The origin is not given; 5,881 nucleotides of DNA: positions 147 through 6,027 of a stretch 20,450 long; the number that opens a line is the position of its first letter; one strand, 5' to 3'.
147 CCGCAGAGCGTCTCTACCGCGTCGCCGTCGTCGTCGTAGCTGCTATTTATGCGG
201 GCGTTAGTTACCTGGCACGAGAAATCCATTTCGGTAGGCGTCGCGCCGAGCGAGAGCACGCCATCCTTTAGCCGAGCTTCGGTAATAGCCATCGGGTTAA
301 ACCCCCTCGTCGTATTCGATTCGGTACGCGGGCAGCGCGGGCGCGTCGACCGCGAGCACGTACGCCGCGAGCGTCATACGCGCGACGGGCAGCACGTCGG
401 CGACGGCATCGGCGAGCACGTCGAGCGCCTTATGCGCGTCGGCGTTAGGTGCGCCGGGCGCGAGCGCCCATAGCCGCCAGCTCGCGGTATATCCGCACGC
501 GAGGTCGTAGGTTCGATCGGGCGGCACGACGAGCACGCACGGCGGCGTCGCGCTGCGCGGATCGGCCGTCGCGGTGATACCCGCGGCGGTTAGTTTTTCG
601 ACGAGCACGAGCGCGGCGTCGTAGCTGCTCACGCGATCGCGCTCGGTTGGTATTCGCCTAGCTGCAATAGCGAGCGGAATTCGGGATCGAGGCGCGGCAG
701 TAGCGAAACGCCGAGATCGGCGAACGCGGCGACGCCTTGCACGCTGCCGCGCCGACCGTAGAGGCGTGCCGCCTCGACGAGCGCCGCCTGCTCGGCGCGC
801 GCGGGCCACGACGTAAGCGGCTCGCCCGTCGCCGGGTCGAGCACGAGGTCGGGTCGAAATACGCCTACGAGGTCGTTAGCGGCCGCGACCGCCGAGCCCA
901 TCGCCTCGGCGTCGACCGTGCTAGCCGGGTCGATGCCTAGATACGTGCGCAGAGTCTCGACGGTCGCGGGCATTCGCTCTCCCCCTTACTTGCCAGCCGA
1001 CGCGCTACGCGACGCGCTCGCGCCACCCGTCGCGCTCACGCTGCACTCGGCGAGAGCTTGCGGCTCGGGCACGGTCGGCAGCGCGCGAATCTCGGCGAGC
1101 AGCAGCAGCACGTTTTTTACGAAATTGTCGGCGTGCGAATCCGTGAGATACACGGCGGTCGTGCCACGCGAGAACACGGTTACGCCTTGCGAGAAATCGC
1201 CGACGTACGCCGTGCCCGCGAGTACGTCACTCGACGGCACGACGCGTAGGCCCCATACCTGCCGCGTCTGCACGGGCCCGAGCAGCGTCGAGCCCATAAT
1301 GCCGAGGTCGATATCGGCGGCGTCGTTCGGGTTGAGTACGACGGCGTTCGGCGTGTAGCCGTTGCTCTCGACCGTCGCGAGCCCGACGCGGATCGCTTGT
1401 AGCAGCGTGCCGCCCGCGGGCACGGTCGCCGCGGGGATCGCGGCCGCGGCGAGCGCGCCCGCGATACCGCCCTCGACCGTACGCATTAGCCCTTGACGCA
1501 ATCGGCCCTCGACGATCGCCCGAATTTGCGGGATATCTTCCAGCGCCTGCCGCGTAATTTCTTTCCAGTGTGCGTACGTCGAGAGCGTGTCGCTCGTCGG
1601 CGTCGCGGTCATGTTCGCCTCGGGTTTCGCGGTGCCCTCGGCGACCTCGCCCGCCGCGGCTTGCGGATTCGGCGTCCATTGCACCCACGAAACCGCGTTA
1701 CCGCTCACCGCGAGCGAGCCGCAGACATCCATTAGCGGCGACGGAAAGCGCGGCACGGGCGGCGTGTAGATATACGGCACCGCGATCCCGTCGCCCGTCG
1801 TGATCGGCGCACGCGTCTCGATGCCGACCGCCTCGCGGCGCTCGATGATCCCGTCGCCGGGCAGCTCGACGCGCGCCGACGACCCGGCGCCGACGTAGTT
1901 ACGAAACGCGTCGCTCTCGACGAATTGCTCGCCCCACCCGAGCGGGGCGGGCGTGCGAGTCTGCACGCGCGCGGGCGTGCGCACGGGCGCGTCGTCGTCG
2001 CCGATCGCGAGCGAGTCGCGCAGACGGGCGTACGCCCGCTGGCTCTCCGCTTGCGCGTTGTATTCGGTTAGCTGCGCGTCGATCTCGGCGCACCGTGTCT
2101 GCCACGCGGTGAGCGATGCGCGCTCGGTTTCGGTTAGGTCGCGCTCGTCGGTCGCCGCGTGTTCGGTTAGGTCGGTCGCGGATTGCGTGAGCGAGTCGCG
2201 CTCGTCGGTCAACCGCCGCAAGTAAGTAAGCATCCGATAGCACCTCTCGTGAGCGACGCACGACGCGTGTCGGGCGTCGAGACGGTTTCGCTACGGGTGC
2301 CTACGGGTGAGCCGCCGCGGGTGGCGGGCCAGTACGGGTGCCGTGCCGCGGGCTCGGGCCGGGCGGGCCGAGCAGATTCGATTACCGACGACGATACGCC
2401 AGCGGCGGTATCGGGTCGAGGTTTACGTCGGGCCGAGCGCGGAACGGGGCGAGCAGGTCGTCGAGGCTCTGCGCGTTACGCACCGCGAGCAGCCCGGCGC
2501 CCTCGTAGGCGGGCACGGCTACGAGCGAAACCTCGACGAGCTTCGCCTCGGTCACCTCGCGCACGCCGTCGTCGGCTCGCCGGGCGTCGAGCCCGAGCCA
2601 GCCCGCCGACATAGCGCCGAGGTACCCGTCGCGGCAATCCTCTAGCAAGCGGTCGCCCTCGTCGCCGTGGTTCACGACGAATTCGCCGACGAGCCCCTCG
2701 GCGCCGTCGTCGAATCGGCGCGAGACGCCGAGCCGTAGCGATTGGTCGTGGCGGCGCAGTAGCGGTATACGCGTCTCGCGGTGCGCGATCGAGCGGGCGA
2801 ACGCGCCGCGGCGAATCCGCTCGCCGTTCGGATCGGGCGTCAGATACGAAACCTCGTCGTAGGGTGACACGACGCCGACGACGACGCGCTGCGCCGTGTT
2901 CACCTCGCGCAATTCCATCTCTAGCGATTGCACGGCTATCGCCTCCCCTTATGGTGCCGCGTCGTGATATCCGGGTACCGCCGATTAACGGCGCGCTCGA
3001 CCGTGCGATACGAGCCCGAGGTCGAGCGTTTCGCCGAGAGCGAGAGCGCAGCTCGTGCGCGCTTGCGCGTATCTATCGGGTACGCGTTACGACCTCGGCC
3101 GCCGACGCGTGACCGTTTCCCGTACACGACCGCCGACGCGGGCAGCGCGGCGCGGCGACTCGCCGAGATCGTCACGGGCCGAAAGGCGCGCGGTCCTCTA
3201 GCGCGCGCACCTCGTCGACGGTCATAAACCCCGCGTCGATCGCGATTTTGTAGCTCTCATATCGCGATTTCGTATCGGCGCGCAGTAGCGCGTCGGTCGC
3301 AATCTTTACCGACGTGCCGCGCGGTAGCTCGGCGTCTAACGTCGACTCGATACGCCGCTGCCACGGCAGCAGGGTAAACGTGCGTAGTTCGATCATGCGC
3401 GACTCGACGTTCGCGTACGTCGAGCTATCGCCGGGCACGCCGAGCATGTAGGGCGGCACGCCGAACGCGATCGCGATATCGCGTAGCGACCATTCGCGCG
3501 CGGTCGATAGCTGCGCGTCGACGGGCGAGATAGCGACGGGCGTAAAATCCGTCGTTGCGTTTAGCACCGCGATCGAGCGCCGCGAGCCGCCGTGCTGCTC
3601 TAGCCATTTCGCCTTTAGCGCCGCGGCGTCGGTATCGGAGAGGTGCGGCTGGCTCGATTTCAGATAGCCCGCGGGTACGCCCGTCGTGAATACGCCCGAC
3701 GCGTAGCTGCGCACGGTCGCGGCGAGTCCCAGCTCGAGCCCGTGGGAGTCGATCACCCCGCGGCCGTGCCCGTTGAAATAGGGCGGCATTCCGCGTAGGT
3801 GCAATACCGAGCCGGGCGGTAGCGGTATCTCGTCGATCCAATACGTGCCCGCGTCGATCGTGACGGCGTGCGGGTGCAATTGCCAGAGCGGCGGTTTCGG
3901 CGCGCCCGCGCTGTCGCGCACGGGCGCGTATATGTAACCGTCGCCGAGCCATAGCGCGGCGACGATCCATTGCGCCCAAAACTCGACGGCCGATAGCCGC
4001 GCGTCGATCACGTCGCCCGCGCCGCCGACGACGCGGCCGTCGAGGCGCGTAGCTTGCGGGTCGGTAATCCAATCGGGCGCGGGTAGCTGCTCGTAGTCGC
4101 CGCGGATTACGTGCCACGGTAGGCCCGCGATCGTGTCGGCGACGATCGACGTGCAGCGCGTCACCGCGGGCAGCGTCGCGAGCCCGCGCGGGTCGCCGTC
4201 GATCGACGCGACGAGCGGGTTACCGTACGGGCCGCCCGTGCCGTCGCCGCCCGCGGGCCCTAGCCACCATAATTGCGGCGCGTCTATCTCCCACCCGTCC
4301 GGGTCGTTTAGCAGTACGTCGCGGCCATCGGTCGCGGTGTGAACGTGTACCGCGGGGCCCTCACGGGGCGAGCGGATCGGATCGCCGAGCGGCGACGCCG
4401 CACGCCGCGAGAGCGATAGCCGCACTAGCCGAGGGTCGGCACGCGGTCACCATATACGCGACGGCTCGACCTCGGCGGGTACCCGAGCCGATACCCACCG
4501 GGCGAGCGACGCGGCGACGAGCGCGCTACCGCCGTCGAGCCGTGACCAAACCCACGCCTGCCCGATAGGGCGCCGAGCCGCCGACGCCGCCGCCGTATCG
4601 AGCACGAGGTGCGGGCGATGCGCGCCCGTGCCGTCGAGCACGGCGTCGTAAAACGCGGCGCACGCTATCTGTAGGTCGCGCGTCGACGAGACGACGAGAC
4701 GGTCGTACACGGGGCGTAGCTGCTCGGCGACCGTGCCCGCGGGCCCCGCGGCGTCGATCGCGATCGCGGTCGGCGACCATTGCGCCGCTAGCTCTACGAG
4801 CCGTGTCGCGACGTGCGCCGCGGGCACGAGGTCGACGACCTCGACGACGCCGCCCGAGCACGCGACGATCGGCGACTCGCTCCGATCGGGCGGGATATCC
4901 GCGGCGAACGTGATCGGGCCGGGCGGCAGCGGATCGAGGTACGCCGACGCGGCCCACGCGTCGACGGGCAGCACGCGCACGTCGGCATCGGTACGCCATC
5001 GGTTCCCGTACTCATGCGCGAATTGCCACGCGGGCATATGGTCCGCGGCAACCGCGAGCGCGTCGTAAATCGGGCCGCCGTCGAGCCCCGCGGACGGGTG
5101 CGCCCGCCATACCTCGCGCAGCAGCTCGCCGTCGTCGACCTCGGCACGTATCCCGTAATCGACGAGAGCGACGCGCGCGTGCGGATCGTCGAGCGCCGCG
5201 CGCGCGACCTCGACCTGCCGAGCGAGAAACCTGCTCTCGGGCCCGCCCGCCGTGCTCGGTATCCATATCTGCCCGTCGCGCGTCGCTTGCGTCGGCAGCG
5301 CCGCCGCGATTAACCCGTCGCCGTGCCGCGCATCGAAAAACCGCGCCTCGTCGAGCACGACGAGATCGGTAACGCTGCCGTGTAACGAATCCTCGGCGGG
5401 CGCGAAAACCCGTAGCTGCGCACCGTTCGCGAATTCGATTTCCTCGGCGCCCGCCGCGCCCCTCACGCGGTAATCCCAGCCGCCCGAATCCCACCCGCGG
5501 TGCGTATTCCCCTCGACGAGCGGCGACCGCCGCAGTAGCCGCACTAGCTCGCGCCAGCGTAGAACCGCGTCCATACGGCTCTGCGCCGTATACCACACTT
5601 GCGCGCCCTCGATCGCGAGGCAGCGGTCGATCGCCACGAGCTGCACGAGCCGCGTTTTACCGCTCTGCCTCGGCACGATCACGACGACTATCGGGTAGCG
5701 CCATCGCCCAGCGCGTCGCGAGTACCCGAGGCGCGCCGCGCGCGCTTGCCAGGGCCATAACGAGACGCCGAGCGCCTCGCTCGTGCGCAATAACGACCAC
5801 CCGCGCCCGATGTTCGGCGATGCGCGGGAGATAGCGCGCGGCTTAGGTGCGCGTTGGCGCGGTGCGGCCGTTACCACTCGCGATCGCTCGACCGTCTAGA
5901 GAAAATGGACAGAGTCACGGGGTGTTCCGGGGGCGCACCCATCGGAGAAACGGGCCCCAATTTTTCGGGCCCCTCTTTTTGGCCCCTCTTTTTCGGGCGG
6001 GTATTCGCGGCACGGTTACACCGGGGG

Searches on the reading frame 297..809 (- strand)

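Call 10: search_protein_families(library=pfam, proteins=[window:297-809:-], max_evalue=0.01)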
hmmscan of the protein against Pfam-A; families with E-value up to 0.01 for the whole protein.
window:297-809:- (170 aa): 0 families

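Call 28: search_protein_families(library=phrogs, proteins=[window:297-809:-], max_evalue=0.01)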
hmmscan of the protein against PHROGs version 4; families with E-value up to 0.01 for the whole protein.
window:297-809:- (170 aa): 1 family
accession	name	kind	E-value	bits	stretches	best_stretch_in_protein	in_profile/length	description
phrog_6768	-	unknown function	1.6e-10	42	1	66-166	8-110/115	-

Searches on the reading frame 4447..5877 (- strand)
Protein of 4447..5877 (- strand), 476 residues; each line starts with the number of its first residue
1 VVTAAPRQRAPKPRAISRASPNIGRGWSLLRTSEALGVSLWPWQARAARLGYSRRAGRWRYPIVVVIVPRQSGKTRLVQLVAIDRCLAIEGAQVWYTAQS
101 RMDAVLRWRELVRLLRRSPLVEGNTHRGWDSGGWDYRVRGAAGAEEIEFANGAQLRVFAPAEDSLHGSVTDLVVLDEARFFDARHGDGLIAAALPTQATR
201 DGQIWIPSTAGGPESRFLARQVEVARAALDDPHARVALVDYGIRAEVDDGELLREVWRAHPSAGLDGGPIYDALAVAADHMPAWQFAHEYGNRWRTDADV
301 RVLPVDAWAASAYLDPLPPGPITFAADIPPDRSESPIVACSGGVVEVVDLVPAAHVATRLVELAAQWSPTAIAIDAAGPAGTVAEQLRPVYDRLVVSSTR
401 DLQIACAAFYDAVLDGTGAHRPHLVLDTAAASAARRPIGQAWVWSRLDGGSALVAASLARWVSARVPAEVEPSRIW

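Call 10: search_protein_families(library=pfam, proteins=[window:4447-5877:-], max_evalue=0.01)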
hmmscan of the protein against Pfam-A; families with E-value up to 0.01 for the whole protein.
window:4447-5877:- (476 aa): 0 families

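Call 28: search_protein_families(library=phrogs, proteins=[window:4447-5877:-], max_evalue=0.01)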
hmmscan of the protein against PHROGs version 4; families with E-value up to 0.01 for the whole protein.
window:4447-5877:- (476 aa): 4 families
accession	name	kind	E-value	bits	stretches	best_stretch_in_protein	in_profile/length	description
phrog_9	-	head and packaging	2.2e-38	133.6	1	13-463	65-663/812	terminase large subunit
phrog_2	-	head and packaging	9.3e-15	55.4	1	39-406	265-554/807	terminase large subunit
phrog_7579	-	head and packaging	2.5e-07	31.2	1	66-214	22-151/239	terminase large subunit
phrog_3167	-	unknown function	0.00047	20.9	1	63-179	6-108/124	-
